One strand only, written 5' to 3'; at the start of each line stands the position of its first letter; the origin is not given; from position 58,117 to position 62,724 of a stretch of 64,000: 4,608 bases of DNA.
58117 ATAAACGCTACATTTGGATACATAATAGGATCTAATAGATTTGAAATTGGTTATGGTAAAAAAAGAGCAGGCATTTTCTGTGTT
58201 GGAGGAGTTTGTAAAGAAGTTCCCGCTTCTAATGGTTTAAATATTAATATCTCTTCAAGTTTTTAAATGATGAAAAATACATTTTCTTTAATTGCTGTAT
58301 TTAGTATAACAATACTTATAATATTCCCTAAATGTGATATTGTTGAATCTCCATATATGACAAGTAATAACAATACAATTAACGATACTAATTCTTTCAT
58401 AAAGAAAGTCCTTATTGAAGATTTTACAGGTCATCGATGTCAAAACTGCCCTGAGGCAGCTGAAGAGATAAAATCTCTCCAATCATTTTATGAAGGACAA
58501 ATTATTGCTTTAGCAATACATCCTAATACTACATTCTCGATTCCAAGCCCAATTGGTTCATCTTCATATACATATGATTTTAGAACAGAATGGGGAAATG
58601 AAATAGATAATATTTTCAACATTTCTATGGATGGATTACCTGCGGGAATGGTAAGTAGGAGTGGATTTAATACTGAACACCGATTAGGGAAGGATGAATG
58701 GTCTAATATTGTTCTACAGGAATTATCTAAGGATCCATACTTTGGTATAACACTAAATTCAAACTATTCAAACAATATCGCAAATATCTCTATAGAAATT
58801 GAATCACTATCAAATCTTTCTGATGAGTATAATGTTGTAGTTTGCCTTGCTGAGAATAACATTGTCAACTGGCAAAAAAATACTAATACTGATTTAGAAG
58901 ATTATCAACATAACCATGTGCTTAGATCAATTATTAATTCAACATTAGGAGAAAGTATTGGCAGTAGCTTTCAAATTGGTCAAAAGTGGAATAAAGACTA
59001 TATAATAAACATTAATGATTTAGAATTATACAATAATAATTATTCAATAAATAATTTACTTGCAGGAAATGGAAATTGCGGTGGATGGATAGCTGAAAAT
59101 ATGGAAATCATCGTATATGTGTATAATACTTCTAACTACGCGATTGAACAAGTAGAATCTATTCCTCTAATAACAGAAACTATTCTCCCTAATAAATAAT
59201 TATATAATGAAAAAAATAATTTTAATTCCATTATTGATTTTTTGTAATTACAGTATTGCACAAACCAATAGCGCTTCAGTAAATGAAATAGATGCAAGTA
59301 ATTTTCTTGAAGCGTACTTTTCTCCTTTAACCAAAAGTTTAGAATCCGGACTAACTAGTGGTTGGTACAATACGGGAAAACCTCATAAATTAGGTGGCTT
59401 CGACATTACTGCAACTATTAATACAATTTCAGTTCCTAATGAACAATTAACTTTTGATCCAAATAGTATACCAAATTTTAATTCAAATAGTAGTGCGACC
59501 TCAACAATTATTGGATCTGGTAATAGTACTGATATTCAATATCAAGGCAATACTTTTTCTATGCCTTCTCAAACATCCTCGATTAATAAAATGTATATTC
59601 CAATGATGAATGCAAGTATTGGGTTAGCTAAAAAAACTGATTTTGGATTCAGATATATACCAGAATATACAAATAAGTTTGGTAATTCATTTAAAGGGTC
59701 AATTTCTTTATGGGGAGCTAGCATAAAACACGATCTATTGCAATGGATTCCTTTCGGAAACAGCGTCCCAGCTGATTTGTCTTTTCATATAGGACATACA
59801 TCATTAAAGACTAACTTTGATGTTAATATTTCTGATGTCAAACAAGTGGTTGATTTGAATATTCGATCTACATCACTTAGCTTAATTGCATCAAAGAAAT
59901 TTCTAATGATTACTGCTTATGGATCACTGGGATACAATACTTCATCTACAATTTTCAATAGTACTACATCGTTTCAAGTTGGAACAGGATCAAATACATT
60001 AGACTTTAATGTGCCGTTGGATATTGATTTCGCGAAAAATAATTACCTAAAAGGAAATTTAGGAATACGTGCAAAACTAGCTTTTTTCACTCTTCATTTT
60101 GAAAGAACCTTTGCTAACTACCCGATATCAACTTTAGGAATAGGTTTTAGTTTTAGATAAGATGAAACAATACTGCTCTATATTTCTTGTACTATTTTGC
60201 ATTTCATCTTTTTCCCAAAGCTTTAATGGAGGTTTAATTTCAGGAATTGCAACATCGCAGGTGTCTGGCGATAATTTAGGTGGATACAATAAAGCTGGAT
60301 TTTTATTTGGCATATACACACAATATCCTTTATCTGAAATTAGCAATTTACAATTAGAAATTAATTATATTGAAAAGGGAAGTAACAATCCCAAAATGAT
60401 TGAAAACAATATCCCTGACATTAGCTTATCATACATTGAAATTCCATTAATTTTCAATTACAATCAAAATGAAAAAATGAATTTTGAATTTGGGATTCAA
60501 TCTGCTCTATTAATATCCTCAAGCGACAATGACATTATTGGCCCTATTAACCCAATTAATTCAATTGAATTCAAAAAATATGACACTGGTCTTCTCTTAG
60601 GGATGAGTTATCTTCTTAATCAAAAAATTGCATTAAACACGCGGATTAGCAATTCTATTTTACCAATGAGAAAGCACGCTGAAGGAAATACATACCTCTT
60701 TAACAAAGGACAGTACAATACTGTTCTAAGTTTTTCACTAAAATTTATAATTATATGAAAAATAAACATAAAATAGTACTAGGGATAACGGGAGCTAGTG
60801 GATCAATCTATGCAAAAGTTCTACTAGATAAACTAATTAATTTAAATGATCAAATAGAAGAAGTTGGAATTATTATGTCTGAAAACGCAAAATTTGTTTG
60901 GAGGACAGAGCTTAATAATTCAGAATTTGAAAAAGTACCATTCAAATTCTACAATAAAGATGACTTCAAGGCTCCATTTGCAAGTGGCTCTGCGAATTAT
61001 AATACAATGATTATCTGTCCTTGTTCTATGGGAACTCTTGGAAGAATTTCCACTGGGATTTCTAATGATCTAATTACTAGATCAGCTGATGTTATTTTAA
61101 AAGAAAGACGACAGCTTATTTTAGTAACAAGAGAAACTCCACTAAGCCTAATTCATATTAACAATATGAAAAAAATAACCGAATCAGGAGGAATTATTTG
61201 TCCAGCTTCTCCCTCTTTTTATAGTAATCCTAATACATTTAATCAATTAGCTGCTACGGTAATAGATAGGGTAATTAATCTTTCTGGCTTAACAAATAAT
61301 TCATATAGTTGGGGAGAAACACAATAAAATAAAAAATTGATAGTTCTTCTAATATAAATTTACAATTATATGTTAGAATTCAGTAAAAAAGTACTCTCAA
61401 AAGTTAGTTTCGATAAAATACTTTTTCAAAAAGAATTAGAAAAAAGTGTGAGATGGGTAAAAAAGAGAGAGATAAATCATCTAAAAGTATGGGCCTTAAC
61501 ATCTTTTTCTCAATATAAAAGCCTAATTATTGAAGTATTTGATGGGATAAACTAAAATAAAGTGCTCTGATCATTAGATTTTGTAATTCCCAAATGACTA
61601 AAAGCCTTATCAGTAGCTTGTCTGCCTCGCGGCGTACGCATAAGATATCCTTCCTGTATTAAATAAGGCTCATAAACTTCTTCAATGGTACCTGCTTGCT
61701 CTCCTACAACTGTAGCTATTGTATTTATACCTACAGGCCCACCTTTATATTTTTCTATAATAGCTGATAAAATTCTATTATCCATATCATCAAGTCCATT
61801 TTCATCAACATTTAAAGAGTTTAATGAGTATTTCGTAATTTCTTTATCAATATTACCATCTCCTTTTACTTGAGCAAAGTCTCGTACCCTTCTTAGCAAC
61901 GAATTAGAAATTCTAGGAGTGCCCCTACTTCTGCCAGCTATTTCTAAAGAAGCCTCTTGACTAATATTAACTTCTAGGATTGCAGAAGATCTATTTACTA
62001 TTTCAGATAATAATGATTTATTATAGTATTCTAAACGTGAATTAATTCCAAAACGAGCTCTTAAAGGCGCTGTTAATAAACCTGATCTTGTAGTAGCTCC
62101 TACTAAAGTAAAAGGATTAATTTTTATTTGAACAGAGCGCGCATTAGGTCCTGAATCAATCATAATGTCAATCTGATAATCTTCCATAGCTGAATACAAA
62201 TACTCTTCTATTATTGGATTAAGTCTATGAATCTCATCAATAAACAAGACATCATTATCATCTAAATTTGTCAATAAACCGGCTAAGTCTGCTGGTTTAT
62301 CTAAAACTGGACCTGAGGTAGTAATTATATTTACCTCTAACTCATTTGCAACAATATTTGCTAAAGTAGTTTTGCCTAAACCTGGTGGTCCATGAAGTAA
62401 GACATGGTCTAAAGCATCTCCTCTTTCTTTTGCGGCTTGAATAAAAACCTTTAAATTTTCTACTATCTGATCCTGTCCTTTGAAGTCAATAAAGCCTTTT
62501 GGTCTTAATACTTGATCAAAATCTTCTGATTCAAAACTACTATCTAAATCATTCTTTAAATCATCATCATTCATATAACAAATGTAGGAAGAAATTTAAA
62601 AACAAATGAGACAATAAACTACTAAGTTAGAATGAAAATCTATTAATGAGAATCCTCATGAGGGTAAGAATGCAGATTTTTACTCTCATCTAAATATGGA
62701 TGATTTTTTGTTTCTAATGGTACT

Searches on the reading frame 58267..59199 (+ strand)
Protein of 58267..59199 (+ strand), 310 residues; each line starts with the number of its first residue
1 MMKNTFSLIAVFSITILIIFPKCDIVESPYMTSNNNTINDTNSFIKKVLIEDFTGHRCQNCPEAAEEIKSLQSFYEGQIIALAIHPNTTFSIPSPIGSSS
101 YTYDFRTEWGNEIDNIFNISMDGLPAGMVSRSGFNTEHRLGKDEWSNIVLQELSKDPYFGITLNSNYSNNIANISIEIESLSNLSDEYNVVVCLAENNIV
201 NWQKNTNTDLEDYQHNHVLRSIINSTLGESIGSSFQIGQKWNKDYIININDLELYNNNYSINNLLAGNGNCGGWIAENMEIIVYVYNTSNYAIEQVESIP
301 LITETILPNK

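Call 24: search_protein_families(library=pfam, proteins=[window:58267-59199:+])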
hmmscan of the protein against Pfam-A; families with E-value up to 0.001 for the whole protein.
window:58267-59199:+ (310 aa): 1 family
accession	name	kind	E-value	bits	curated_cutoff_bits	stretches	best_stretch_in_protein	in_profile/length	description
PF11551.14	Omp28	-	2.9e-24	86.2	34.9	1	119-252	8-139/171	Outer membrane protein Omp28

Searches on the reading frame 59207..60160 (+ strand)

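Call 24: search_protein_families(library=pfam, proteins=[window:59207-60160:+])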
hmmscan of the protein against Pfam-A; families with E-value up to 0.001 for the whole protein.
window:59207-60160:+ (317 aa): 1 family
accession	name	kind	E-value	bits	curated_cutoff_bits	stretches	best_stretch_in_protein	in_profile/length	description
PF20230.4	DUF6588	-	4e-69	233.6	27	1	1-316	1-319/319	Family of unknown function (DUF6588)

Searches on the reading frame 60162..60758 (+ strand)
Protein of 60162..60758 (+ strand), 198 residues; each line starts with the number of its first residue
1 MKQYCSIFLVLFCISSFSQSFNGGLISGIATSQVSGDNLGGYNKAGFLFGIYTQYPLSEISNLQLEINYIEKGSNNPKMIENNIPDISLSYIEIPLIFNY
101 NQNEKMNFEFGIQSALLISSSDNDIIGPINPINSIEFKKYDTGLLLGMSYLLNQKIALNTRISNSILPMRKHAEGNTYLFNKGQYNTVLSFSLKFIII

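Call 24: search_protein_families(library=pfam, proteins=[window:60162-60758:+])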
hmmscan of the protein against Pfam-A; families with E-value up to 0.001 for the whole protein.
window:60162-60758:+ (198 aa): 2 families
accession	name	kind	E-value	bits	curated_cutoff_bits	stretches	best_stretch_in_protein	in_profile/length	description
PF13568.12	OMP_b-brl_2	-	6e-12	46.4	27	1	18-165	2-169/175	Outer membrane protein beta-barrel domain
PF13505.12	OMP_b-brl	-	4.1e-05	24.3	28.7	1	8-167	5-155/175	Outer membrane protein beta-barrel domain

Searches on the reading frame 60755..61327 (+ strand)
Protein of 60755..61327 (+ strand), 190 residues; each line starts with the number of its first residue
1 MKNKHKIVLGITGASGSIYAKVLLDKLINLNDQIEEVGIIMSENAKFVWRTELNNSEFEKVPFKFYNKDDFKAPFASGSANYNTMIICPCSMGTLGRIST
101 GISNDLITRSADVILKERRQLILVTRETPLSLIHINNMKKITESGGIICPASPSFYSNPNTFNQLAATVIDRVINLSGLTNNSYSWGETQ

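Call 59: search_protein_families(library=pfam, proteins=[window:60755-61327:+])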
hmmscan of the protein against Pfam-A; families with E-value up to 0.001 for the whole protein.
window:60755-61327:+ (190 aa): 1 family
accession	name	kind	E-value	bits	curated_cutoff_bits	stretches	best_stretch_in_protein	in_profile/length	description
PF02441.25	Flavoprotein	-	7.4e-40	136.6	22.7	1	6-174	2-159/162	Flavoprotein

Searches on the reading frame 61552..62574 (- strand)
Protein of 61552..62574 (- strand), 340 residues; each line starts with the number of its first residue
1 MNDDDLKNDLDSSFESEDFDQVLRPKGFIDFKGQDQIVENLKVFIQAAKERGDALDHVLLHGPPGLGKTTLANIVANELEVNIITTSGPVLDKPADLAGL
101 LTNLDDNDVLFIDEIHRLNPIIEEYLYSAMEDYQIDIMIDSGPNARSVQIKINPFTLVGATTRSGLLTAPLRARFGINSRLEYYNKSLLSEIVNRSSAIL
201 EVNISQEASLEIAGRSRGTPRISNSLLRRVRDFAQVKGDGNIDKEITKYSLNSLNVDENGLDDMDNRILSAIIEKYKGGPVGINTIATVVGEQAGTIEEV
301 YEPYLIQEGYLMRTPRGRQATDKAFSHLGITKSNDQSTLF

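Call 24: search_protein_families(library=pfam, proteins=[window:61552-62574:-])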
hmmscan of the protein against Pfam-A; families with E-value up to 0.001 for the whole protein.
window:61552-62574:- (340 aa): 14 families
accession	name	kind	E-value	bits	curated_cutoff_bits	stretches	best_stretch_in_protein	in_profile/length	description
PF05496.18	RuvB_N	-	3.2e-76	254.9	27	1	23-181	1-159/159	Holliday junction DNA helicase RuvB P-loop domain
PF17864.7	AAA_lid_4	-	6e-30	103.3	27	1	184-257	1-74/74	RuvB AAA lid domain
PF05491.19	RuvB_C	-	7.8e-27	93.5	24.7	1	258-328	1-71/72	RuvB C-terminal winged helix domain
PF00004.35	AAA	-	9.8e-21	75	21.2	1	58-180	1-128/131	ATPase family associated with various cellular activities (AAA)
PF07728.20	AAA_5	-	2.4e-06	28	22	1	57-175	1-139/139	AAA domain (dynein-related subfamily)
PF13401.12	AAA_22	-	5.9e-06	27.1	27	0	57-99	7-52/130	AAA domain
PF07726.17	AAA_3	-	2.1e-05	24.8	27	0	57-137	1-93/131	ATPase family associated with various cellular activities (AAA)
PF13173.12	AAA_14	-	2.7e-05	24.6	27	1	58-139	5-95/129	AAA domain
PF13191.12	AAA_16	-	2.9e-05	25.1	32.6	1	31-84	2-54/167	AAA ATPase domain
PF01078.27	Mg_chelatase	-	5.5e-05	23.1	20.3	0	56-75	23-42/207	Magnesium chelatase, subunit ChlI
PF20720.3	nSTAND3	-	0.00014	22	27.2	1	47-114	9-73/155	Novel STAND NTPase 3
PF00931.28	NB-ARC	-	0.00018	21.3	23.5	0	52-79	15-42/248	NB-ARC domain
PF06068.19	TIP49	-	0.00024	20.9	23.8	0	32-83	27-78/347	TIP49 P-loop domain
PF00493.29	MCM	-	0.00097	18.7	23.3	0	104-137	119-152/224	MCM P-loop domain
